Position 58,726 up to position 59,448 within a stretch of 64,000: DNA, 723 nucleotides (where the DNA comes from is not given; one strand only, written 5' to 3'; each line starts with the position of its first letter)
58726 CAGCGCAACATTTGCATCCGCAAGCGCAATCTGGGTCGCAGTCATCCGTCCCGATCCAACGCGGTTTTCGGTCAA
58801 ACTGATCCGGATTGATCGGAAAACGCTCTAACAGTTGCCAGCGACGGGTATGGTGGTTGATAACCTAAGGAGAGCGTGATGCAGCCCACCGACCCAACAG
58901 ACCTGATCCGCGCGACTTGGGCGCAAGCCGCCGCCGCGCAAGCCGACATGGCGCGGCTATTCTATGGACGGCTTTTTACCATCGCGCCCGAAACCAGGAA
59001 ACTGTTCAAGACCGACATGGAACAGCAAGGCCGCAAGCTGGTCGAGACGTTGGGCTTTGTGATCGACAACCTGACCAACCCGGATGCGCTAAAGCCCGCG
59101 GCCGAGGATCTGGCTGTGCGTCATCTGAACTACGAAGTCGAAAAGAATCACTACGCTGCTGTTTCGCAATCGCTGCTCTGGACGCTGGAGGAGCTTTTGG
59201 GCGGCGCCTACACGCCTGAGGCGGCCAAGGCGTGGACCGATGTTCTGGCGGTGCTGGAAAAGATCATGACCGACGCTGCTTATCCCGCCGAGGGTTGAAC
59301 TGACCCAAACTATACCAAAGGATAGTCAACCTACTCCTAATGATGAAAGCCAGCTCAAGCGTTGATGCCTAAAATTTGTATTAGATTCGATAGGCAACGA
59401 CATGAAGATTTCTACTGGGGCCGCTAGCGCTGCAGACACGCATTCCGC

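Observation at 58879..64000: Globin + FIST/NosP + LOV-containing hybrid kinase + LuxR regulator: candidate light-and-NO integrating signalling system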

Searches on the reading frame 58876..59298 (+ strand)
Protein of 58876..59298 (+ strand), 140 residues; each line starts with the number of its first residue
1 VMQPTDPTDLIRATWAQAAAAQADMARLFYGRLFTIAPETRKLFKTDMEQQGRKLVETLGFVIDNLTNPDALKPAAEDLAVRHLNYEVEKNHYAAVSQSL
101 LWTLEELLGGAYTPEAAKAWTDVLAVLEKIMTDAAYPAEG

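Call 3: search_protein_families(library=pfam, proteins=[window:58876-59298:+], max_evalue=0.01)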
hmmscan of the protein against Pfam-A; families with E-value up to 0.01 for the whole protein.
window:58876-59298:+ (140 aa): 1 family
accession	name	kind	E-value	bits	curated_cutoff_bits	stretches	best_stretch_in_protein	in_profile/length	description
PF00042.28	Globin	-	2.8e-18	66.9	22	1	29-128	3-114/117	Globin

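Call 4: search_protein_families(library=ncbifam, proteins=[window:58876-59298:+], max_evalue=0.01)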
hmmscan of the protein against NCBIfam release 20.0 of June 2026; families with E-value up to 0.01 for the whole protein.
window:58876-59298:+ (140 aa): 1 family
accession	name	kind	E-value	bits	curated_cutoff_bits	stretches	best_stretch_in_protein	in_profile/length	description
NF009805.0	PRK13289.1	equivalog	2.6e-17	62.9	432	1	8-133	7-135/399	NO-inducible flavohemoprotein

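Call 7: search_solved_structures(query=window:58876-59298:+, show_alignments=2, max_evalue=0.001)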
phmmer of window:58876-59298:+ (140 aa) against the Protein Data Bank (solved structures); distinct sequences matched with E-value up to 0.001: 51.
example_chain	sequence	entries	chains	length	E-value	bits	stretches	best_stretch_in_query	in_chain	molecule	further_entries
3wfw_A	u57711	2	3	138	6.1e-27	97.7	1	9-133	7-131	Hemoglobin-like flavoprotein fused to Roadblock/LC7 domain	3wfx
3s1i_A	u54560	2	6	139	1.6e-21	80.2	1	8-133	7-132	Hemoglobin-like flavoprotein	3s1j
3ubc_A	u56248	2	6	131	2.9e-21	79.3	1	8-132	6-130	Hemoglobin-like flavoprotein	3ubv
1vhb_A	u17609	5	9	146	7.4e-12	48.9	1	10-130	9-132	HEMOGLOBIN | PROTEIN (HEMOGLOBIN)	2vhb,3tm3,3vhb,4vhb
3tld_A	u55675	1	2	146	2.7e-11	47.1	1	10-130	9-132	Bacterial hemoglobin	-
1cqx_A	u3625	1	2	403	5.9e-11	46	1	8-128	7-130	FLAVOHEMOPROTEIN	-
3ozu_A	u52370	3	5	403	5.9e-11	46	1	8-128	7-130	Flavohemoprotein | Flavohemoglobin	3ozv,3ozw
3tm9_A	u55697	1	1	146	1.3e-10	44.9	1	10-130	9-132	Bacterial hemoglobin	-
7ohd_A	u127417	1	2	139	2.5e-09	40.7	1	7-129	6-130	Neuroglobin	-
1gvh_A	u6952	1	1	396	3.9e-09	40.1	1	24-131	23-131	FLAVOHEMOPROTEIN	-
4mpm_A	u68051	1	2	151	5.5e-09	39.6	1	8-129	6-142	Neuroglobin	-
1oj6_A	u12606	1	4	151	5.9e-09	39.5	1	9-129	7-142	Neuroglobin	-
8grz_A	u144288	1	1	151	7.6e-09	39.2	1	8-129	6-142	Neuroglobin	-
8wub_A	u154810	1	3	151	7.7e-09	39.2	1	8-129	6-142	Neuroglobin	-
4hrr_A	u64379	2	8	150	8.1e-09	39.1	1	11-128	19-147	Globin-2 A chain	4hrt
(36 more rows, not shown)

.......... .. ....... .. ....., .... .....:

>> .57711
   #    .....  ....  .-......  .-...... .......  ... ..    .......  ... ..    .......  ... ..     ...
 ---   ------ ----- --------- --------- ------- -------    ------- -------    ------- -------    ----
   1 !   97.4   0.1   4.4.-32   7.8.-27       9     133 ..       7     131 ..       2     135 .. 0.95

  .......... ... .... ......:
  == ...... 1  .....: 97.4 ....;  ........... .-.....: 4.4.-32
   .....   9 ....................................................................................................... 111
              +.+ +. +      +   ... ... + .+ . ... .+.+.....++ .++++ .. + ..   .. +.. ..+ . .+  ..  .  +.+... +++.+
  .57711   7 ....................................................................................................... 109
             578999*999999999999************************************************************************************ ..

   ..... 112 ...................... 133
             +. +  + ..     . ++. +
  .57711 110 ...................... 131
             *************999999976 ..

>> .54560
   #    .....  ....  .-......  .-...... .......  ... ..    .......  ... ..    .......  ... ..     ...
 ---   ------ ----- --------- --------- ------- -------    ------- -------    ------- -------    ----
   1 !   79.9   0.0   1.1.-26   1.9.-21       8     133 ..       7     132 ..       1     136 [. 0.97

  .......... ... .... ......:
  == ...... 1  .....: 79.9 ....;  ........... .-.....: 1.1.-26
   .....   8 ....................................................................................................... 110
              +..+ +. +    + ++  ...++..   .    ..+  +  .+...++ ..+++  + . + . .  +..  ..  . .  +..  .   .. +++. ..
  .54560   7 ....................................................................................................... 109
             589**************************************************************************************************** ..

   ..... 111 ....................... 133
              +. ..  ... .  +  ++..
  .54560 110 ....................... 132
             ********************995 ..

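Call 69: find_homologous_proteins(query=window:58879-59298:+)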
Query window:58879-59298:+ (139 aa): 37 proteins with E <= 0.001 among 106 candidates.
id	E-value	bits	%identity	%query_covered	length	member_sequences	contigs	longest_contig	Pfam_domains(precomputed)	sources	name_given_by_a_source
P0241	1.6e-82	292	98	100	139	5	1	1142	PF00042.29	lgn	-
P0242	4.7e-75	268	90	100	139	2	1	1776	PF00042.29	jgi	-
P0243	8.2e-56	206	72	94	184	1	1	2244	PF00042.29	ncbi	-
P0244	1.0e-54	202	71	94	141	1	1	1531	PF00042.29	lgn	-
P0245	1.3e-54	202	69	94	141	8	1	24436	PF00042.29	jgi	jgi:hemoglobin-like flavoprotein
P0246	4.7e-54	200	70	96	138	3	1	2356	PF00042.29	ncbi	-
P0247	5.1e-54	200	71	95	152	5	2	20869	PF00042.29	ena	-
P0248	1.5e-53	198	69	94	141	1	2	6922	PF00042.29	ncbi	-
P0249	2.2e-53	198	71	96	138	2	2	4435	PF00042.29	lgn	-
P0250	6.6e-53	196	69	95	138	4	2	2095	PF00042.29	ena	-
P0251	7.5e-53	196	68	94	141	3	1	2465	PF00042.29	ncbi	-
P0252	1.2e-52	196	67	98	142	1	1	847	PF00042.29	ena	-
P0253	1.9e-52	195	66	99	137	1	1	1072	PF00042.29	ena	-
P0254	3.0e-52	194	68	94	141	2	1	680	PF00042.29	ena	-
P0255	5.9e-52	193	70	92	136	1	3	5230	PF00042.29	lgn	-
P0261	2.1e-49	185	65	97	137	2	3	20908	PF00042.29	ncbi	-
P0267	1.3e-36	144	55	91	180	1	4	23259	PF00042.29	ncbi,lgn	-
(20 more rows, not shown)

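Call 70: find_encoding_contigs(protein=P0245, flank=6000, max_places=1)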
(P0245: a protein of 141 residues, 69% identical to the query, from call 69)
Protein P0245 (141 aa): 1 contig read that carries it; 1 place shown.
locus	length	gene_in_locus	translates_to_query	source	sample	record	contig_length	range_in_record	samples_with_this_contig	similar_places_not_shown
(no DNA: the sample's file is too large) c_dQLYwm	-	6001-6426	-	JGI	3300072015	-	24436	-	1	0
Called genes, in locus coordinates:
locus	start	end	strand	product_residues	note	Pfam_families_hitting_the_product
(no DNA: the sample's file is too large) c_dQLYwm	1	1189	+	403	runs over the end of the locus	PF00108:Thiolase_N, PF02803:Thiolase_C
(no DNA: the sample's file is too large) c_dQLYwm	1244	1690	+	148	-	-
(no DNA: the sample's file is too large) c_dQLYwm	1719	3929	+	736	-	PF00378:ECH_1 (weak), PF16113:ECH_2, PF00378:ECH_1, PF02737:3HCDH_N, PF00725:3HCDH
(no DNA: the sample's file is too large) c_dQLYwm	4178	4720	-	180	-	PF07719:TPR_2 (faint)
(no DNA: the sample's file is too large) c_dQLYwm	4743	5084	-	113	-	PF13473:Cupredoxin_1 (weak), PF00127:Copper-bind (weak)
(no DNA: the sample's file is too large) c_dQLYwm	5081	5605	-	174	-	PF13628:DUF4142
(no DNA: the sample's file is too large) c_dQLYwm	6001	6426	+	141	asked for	PF00042:Globin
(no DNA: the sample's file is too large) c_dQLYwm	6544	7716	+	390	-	PF08495:FIST, PF10442:FIST_C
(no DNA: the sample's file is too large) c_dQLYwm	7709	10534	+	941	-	PF00989:PAS, PF13426:PAS_9, PF08447:PAS_3, PF12860:PAS_7, PF08448:PAS_4, PF13188:PAS_8, PF13426:PAS_9, PF02518:HATPase_c, +5 more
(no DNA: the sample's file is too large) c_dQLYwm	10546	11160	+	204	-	PF00072:Response_reg, PF00196:GerE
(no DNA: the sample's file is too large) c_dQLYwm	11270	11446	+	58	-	-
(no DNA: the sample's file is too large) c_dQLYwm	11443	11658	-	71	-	PF00665:rve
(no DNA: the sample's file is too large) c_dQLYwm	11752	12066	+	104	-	-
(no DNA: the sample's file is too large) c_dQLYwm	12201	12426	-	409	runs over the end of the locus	PF13005:zf-IS66, PF03050:DDE_Tnp_IS66, PF13817:DDE_Tnp_IS66_C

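Call 71: find_encoding_contigs(protein=P0261, flank=6000, max_places=1)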
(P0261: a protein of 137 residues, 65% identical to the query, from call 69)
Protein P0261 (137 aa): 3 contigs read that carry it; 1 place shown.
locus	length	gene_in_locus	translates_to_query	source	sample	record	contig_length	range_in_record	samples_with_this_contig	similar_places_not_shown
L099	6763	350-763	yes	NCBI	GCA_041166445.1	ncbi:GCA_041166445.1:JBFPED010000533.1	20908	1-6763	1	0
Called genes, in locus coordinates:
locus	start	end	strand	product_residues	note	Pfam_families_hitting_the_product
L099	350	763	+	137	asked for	PF00042:Globin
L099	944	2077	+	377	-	PF08495:FIST, PF10442:FIST_C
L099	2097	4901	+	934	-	PF00989:PAS, PF08447:PAS_3, PF13426:PAS_9, PF12860:PAS_7, PF00989:PAS, PF08448:PAS_4, PF13188:PAS_8, PF13426:PAS_9, +5 more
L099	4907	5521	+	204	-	PF00072:Response_reg, PF00196:GerE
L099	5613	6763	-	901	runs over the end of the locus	PF00353:HemolysinCabind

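Call 72: find_encoding_contigs(protein=P0267, flank=6000, max_places=1)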
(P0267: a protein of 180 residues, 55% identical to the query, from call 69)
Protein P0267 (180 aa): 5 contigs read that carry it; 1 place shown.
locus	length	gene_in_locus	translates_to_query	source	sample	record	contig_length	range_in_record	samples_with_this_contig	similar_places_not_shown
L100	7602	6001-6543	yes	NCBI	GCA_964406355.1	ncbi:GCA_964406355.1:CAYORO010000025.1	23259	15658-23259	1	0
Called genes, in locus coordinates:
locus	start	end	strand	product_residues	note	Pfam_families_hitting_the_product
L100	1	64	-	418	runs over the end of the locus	PF02225:PA, PF04389:Peptidase_M28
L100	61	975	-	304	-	PF00126:HTH_1, PF03466:LysR_substrate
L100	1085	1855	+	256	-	PF02463:SMC_N, PF13191:AAA_16 (weak), PF00005:ABC_tran, PF13304:AAA_21 (faint), PF13401:AAA_22 (faint)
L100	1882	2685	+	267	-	PF00497:SBP_bac_3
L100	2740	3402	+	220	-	PF00528:BPD_transp_1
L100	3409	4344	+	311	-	PF00491:Arginase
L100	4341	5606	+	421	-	PF04389:Peptidase_M28 (weak), PF01546:Peptidase_M20, PF07687:M20_dimer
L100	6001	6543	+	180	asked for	PF00042:Globin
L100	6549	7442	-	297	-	PF00483:NTP_transferase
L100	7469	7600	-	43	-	?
